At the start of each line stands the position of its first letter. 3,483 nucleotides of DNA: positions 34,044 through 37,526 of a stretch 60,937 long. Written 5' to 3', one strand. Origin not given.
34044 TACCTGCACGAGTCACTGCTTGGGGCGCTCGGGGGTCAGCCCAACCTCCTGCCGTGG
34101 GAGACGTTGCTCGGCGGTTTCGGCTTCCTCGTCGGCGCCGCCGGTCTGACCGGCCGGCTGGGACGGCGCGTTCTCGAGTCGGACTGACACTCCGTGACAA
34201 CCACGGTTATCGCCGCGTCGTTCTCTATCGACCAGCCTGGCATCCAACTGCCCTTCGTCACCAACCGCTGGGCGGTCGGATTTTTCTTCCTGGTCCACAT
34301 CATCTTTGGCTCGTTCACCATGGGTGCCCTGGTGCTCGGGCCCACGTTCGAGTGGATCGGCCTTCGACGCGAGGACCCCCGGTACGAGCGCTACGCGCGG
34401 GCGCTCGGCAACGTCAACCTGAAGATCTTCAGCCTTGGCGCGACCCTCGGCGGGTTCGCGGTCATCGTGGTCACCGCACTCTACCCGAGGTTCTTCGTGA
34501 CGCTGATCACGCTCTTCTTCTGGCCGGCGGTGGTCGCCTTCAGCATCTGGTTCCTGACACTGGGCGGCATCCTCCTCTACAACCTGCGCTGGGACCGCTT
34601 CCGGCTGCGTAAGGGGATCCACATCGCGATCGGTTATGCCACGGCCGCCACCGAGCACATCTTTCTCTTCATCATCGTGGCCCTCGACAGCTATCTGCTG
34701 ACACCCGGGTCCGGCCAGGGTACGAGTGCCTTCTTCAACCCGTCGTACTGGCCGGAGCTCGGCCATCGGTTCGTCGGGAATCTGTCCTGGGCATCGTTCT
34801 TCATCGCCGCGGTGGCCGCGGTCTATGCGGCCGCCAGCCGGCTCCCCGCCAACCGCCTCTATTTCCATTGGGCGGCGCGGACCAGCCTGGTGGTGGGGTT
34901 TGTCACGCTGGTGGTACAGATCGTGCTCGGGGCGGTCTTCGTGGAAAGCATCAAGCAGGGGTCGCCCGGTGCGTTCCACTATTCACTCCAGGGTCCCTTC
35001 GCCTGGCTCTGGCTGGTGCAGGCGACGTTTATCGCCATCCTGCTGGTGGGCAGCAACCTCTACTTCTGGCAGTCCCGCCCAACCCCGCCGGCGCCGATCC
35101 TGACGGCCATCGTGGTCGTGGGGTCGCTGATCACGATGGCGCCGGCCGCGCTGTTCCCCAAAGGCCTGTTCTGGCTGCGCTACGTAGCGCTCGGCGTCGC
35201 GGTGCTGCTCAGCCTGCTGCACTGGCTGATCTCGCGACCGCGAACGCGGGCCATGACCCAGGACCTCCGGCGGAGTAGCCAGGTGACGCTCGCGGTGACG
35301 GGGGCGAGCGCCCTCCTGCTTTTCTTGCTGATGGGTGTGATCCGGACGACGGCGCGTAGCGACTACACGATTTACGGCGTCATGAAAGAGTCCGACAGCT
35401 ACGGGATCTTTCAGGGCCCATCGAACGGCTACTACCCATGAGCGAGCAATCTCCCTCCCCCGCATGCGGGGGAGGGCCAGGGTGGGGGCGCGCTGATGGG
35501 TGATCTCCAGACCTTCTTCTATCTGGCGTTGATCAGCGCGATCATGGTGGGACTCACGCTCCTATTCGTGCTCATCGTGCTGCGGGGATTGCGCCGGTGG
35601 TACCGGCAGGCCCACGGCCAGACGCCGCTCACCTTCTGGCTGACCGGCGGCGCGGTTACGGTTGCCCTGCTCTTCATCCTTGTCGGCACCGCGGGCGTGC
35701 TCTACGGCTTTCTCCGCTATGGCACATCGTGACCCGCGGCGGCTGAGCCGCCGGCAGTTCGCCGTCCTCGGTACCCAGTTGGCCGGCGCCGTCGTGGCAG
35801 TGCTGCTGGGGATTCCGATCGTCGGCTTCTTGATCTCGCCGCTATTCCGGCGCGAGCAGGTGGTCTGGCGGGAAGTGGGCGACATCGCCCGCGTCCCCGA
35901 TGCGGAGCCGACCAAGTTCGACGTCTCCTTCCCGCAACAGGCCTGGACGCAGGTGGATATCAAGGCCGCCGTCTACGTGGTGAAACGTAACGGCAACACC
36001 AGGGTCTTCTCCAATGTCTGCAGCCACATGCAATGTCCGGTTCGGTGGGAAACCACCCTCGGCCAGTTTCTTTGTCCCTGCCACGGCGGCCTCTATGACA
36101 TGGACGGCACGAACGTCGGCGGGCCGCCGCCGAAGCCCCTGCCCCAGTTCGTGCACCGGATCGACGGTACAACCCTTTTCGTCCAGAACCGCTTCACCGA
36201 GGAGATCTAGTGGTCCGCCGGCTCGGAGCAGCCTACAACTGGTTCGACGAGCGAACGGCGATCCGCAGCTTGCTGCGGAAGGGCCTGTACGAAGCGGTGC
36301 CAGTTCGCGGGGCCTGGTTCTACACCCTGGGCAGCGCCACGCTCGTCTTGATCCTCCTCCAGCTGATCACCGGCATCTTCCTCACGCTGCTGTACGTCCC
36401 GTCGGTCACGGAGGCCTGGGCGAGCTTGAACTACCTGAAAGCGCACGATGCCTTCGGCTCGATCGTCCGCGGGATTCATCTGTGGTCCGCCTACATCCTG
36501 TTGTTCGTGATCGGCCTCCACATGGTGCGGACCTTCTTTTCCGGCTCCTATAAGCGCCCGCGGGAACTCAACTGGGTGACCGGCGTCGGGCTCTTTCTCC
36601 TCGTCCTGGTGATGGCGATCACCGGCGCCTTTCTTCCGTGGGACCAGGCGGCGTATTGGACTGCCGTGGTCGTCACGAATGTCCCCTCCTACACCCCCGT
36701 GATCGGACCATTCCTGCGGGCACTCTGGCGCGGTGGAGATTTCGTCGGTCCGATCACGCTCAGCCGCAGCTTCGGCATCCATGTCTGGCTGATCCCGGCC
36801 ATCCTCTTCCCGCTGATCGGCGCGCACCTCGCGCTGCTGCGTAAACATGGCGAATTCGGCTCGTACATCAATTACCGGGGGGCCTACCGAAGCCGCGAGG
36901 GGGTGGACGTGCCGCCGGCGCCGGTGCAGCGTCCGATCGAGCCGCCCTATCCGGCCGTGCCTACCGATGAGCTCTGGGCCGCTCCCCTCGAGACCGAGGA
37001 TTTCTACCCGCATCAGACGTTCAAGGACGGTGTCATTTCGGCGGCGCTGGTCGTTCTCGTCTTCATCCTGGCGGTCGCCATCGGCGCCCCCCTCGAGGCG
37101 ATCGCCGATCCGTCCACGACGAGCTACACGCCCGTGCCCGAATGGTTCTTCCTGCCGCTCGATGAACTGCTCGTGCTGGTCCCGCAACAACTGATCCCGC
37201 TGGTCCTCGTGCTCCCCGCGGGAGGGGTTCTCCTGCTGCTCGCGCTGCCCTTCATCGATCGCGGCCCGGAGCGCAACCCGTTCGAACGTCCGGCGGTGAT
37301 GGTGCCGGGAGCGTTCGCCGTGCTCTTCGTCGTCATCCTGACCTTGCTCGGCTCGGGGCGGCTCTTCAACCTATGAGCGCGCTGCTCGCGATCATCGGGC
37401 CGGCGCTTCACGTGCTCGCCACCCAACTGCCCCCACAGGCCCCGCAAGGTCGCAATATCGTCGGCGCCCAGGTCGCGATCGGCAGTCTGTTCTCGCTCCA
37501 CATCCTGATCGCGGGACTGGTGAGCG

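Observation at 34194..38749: Rieske/cytochrome b module flanked by two Q-loop-less CydA-like genes, with no cytochrome c and no CydB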

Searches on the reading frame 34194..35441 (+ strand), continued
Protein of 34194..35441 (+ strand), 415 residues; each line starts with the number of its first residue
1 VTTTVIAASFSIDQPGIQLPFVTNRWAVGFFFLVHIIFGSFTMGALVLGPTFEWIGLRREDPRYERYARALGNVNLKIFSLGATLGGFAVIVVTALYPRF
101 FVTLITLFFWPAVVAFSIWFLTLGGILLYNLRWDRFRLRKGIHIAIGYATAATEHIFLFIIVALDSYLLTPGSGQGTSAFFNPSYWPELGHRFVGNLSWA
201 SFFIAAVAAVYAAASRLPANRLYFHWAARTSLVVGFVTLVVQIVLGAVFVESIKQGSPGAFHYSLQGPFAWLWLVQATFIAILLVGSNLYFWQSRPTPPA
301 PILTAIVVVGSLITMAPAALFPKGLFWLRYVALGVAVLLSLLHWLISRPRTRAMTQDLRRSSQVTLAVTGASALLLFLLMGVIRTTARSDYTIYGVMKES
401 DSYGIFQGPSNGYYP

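Call 75: predict_structure(alignment_id=A5)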
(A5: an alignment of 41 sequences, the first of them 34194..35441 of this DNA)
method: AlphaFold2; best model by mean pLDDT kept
length: 415 residues; sequences in the alignment: 41
mean_pLDDT: 78.0   pTM: 0.80
mean pLDDT of the five models: 78.0, 76.9, 75.5, 74.4, 73.3
residues with pLDDT >= 90: 120; 70-90: 185; 50-70: 77; < 50: 33
segments of 3 or more residues with pLDDT < 50: 1-3, 389-415
pLDDT, mean of each block of 10 residues (from residue 1): 48 55 67 85 94 95 94 92 84 74 73 86 92 87 95 90 76 60 83 92 94 90 93 92 84 72 70 84 89 84 86 70 62 79 79 64 88 86 63 38 34 29
secondary structure, 60 per line:
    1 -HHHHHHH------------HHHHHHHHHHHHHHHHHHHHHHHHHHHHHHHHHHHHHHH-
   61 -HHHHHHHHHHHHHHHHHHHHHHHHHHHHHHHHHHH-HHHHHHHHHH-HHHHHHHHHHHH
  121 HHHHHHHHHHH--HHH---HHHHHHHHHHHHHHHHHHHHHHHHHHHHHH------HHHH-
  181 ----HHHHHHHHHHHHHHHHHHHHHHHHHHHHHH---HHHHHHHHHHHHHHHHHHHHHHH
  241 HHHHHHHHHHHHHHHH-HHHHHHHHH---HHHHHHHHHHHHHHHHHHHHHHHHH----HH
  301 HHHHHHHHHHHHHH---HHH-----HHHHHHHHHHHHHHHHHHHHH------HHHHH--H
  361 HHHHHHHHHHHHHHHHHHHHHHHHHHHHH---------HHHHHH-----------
elements in order: H2-8 H21-59 H62-96 H98-107 H109-131 H140-169 H176-179 H185-214 H218-256 H258-266 H270-294 H299-314 H326-346 H353-357 H360-389 H399-404

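Call 78: fold_search(model_id=the predicted structure, library=pdb)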
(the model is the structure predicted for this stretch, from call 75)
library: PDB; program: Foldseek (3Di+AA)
matches with E <= 10: 535; with E <= 0.001: 10
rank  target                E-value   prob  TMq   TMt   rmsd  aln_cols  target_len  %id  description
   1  7oy2_C                3.4e-08  1.00  0.61  0.56  16.3       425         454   16  High resolution structure of cytochrome bd-II oxidase from E. coli (released 2021-12-15)
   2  9r2g_A                1.6e-07  1.00  0.51  0.56  19.1       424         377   15  Cytochrome bd II oxidase qOR-2 type from Mycobacterium smegmatis (released 2026-03-04)
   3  7ose_A                1.8e-07  1.00  0.59  0.50  18.6       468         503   16  cytochrome bd-II type oxidase with bound aurachin D (released 2021-11-17)
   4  5doq_A                2.8e-07  1.00  0.54  0.52  17.0       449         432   15  The structure of bd oxidase from Geobacillus thermodenitrificans (released 2016-05-04)
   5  6rx4_A                8.4e-07  1.00  0.61  0.54  16.2       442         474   13  THE STRUCTURE OF BD OXIDASE FROM ESCHERICHIA COLI (released 2019-11-20)
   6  9fka_A                1.4e-06  1.00  0.50  0.45  18.4       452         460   17  Cryo-EM structure of the reduced cytochrome bd oxidase from M. tuberculosis (released 2025-02-12)
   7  7nkz_A                2.2e-06  1.00  0.49  0.45  18.4       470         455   15  Cryo-EM structure of the cytochrome bd oxidase from M. tuberculosis at 2.5 A resolution (released 2021-09-22)
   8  7d5i_A                2.2e-06  1.00  0.48  0.46  18.2       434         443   16  Structure of Mycobacterium smegmatis bd complex in the apo-form. (released 2021-06-23)
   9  8b4o_A                2.8e-06  1.00  0.49  0.46  18.8       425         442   15  Cryo-EM structure of cytochrome bd oxidase from C. glutamicum (released 2022-12-28)
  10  6rko_A                1.1e-05  1.00  0.55  0.52  16.4       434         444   13  Cryo-EM structure of the E. coli cytochrome bd-I oxidase at 2.68 A resolution (released 2019-10-16)
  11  9fka_B                2.5e-03  1.00  0.42  0.49  17.6       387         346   12  Cryo-EM structure of the reduced cytochrome bd oxidase from M. tuberculosis (released 2025-02-12)
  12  6rko_B                2.5e-03  1.00  0.34  0.36  22.1       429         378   14  Cryo-EM structure of the E. coli cytochrome bd-I oxidase at 2.68 A resolution (released 2019-10-16)
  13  8b4o_B                2.6e-03  1.00  0.38  0.46  19.2       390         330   13  Cryo-EM structure of cytochrome bd oxidase from C. glutamicum (released 2022-12-28)
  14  7d5i_B                2.7e-03  1.00  0.41  0.47  18.3       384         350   14  Structure of Mycobacterium smegmatis bd complex in the apo-form. (released 2021-06-23)
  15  9r2g_D                3.0e-03  1.00  0.43  0.52  16.1       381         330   15  Cytochrome bd II oxidase qOR-2 type from Mycobacterium smegmatis (released 2026-03-04)
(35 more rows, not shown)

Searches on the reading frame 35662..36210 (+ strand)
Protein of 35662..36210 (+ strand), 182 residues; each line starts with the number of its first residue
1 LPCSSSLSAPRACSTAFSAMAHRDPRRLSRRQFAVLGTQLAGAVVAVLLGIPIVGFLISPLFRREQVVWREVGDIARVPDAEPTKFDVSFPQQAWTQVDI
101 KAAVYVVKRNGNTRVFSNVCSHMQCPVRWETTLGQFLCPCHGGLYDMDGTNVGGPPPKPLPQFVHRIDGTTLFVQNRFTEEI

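Call 3: search_protein_families(library=pfam, proteins=[window:35662-36210:+], max_evalue=0.01)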
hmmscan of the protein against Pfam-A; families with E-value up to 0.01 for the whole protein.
window:35662-36210:+ (182 aa): 2 families
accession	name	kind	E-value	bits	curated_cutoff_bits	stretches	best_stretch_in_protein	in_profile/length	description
PF00355.32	Rieske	-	2e-11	44.1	20.3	1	98-163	19-87/88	Rieske [2Fe-2S] domain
PF10399.14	UCR_Fe-S_N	-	0.0025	17.7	24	1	20-56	1-37/41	Ubiquitinol-cytochrome C reductase Fe-S subunit TAT signal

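Call 43: search_solved_structures(query=window:35719-36210:+, max_evalue=0.01, show_alignments=1)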
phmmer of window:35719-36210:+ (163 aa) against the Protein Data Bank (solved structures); distinct sequences matched with E-value up to 0.01: 79 (the best 60 are shown).
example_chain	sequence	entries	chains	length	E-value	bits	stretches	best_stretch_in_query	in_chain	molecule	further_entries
8hn2_A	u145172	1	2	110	2.3e-13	54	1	85-152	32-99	Cytochrome b6-f complex iron-sulfur subunit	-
9rk3_A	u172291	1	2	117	2.5e-13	53.9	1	67-148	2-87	Similar to Rieske 2Fe-2S iron sulfur protein (Cytochrome b6-F complex)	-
3fou_A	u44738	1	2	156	1.6e-11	48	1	96-159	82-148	Quinol-cytochrome c reductase, Rieske iron-sulfur subunit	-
1nyk_A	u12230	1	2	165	1.8e-11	47.8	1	96-159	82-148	Rieske iron-sulfur protein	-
9rk4_A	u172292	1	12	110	5e-11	46.4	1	76-149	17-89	Similar to the Rieske Protein II of bc1 complex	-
5cxm_A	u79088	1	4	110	3.1e-10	43.8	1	87-155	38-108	Cytochrome b6/f complex iron-sulfur subunit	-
2zt9_D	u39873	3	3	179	3.3e-10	43.7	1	90-143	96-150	Cytochrome b6-f complex iron-sulfur subunit 1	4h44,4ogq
7zxy_D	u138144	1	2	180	1.6e-09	41.5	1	85-142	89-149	Cytochrome b6-f complex iron-sulfur subunit 2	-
7r0w_D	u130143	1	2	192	2.1e-09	41.1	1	85-142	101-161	Rieske domain, PetC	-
3azc_A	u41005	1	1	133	2.7e-09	40.7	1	98-142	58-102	Cytochrome b6-f complex iron-sulfur subunit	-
8r3a_B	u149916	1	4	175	8.2e-09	39.2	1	9-154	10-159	Arsenite oxidase small subunit AioB Rieske [2Fe-2S] cluster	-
6kls_A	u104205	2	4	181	1e-08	38.9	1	92-155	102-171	Rieske-I iron sulfur protein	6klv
2e74_D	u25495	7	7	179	1.7e-08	38.2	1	98-142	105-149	Cytochrome b6-f complex iron-sulfur subunit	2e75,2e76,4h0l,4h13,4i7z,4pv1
1vf5_D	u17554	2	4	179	1.7e-08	38.2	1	98-142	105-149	RIESKE IRON-SULFUR PROTEIN | Cytochrome b6-f complex iron-sulfur subunit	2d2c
1q90_C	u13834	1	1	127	5.7e-08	36.5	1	98-142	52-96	Cytochrome B6-F complex iron-sulfur subunit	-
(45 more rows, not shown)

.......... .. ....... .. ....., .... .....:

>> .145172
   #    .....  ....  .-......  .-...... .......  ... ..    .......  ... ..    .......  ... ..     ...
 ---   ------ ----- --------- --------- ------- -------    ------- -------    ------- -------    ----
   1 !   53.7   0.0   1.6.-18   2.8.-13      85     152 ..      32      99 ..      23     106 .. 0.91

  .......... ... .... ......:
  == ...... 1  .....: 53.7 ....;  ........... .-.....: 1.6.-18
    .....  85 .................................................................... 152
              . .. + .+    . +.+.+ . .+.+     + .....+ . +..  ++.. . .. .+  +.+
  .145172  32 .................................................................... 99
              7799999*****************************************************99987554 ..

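Call 55: search_protein_families(library=ncbifam, proteins=[window:35719-36210:+], max_evalue=0.001)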
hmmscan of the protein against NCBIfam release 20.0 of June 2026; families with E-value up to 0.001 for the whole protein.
window:35719-36210:+ (163 aa): 6 families
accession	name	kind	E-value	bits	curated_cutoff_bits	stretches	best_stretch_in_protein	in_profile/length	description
NF010001.0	PRK13474.1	subfamily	2.3e-14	53.1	154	1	97-155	103-161/178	cytochrome b6-f complex iron-sulfur subunit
NF045928.1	Cytb6fFeSPetC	equivalog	4.9e-14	52.1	250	1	96-144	103-151/179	cytochrome b6-f complex iron-sulfur subunit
TIGR01416.1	Rieske_proteo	equivalog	5e-14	52.7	97.4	1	87-149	102-168/176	ubiquinol-cytochrome c reductase iron-sulfur subunit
TIGR02694.1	arsenite_ox_S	equivalog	3e-11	43.3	95.65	1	53-151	9-110/129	arsenate reductase (azurin) small subunit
NF050121.1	bc1_QcrA_actin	exception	6.2e-10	39.1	275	1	93-160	239-310/319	cytochrome bc1 complex Rieske iron-sulfur subunit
NF041174.1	SDX_Thmprot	equivalog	0.00025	21.2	170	1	82-137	24-80/109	sulredoxin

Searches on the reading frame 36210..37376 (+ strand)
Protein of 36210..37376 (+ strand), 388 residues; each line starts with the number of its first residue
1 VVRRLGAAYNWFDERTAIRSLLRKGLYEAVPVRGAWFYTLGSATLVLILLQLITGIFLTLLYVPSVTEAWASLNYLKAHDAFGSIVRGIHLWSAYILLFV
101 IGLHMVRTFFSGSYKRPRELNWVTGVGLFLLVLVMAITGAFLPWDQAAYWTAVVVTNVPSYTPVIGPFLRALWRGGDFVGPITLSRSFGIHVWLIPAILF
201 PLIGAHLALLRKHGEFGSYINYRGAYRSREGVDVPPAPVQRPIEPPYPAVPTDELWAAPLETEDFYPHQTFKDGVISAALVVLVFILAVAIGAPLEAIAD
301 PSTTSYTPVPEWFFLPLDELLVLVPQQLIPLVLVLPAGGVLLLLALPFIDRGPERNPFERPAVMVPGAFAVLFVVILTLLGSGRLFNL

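Call 3: search_protein_families(library=pfam, proteins=[window:36210-37376:+], max_evalue=0.01)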
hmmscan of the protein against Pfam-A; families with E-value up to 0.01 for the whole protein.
window:36210-37376:+ (388 aa): 5 families
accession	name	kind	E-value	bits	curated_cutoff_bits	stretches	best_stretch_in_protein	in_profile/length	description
PF00033.24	Cytochrome_B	-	1.9e-43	149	27.2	1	35-214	11-189/189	Cytochrome b/b6/petB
PF13631.11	Cytochrom_B_N_2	-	1.6e-39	136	27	1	95-290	1-161/169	Cytochrome b(N-terminal)/b6/petB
PF00032.22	Cytochrom_B_C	-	2.1e-07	31.6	20.7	1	299-382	2-83/102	Cytochrome b(C-terminal)/b6/petD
PF14358.11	DUF4405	-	2.7e-05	25.1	26.7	1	43-105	5-62/66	Domain of unknown function (DUF4405)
PF01292.26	Ni_hydr_CYTB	-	0.0025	18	30.1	1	39-112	102-166/179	Prokaryotic cytochrome b561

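Call 42: search_solved_structures(query=window:36210-37376:+, max_evalue=0.001, show_alignments=1)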
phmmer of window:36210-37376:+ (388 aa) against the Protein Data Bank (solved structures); distinct sequences matched with E-value up to 0.001: 59.
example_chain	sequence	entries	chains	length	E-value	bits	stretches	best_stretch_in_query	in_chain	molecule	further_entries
1vf5_A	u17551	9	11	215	1.2e-47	165.9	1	8-217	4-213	CYTOCHROME B6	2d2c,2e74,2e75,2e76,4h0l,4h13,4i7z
6rqf_I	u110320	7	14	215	4.3e-47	164.1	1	7-217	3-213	Cytochrome b6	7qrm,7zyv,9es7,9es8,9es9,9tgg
2zt9_A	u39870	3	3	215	5.2e-47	163.8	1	8-217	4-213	Cytochrome b6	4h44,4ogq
1q90_B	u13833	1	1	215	1.6e-46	162.1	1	7-217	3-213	Cytochrome b6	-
7r0w_I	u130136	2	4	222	2.5e-46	161.6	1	8-217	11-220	Cytochrome b6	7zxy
8smr_I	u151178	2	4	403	5.8e-37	130.7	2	31-214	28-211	Cytochrome b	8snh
6kls_B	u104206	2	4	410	9.6e-37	130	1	9-214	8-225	cytochrome b subunit | Cytochrome b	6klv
7jrg_C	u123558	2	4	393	2.3e-31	112.3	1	29-215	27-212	COB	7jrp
8e73_C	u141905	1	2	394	2.3e-31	112.3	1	29-215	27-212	COB (cyt b)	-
8bel_C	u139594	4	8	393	1.1e-30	110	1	30-215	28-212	Cytochrome b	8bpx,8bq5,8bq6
8zno_C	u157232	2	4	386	2.5e-30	108.8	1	30-215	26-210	Cytochrome b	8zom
7rja_K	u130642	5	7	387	6.4e-29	104.2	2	35-215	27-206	Cytochrome b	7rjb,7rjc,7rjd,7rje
8q1b_C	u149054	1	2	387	1.9e-28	102.6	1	31-215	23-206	Cytochrome b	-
29ye_B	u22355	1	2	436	2.9e-28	102.1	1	10-210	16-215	Cytochrome b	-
1zrt_C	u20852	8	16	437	2.9e-28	102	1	10-210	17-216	Cytochrome b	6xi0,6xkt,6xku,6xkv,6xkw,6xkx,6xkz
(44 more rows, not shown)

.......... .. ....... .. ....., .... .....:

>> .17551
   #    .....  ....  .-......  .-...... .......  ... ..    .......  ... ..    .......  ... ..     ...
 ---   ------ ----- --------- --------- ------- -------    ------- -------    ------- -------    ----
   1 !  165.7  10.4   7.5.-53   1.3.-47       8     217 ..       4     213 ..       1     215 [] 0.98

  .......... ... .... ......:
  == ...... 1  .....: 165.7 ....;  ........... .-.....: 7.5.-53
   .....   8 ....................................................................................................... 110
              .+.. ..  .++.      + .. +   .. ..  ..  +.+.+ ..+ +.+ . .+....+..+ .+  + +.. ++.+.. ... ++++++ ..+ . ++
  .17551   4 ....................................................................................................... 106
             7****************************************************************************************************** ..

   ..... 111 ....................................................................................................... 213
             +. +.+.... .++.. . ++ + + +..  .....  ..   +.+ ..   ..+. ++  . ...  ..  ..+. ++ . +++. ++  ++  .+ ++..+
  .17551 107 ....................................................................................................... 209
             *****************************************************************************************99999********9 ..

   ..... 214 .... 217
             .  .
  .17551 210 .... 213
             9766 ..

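Call 55: search_protein_families(library=ncbifam, proteins=[window:36210-37376:+], max_evalue=0.001)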
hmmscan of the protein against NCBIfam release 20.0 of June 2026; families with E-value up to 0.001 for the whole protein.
window:36210-37376:+ (388 aa): 5 families
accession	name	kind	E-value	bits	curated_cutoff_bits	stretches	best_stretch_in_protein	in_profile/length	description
NF002990.0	PRK03735.1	subfamily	4.3e-64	216.3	325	1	8-217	5-221/223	cytochrome b6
NF040969.1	cytb_ExtP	equivalog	1.5e-57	194.7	290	1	35-215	22-202/205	selenite/tellurite reduction operon b-type cytochrome ExtP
NF050120.1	bc1_QcrB_actin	exception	5.1e-34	118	500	1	11-216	1-223/458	cytochrome bc1 complex cytochrome b subunit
NF041076.1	cyt_b_SoxC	equivalog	1.5e-18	67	740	1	40-150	30-138/542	proton pump complex cytochrome B SoxC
TIGR01156.1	cytb6_f_IV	equivalog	2.2e-06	27.6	127.05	1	283-374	50-143/160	cytochrome b6-f complex subunit IV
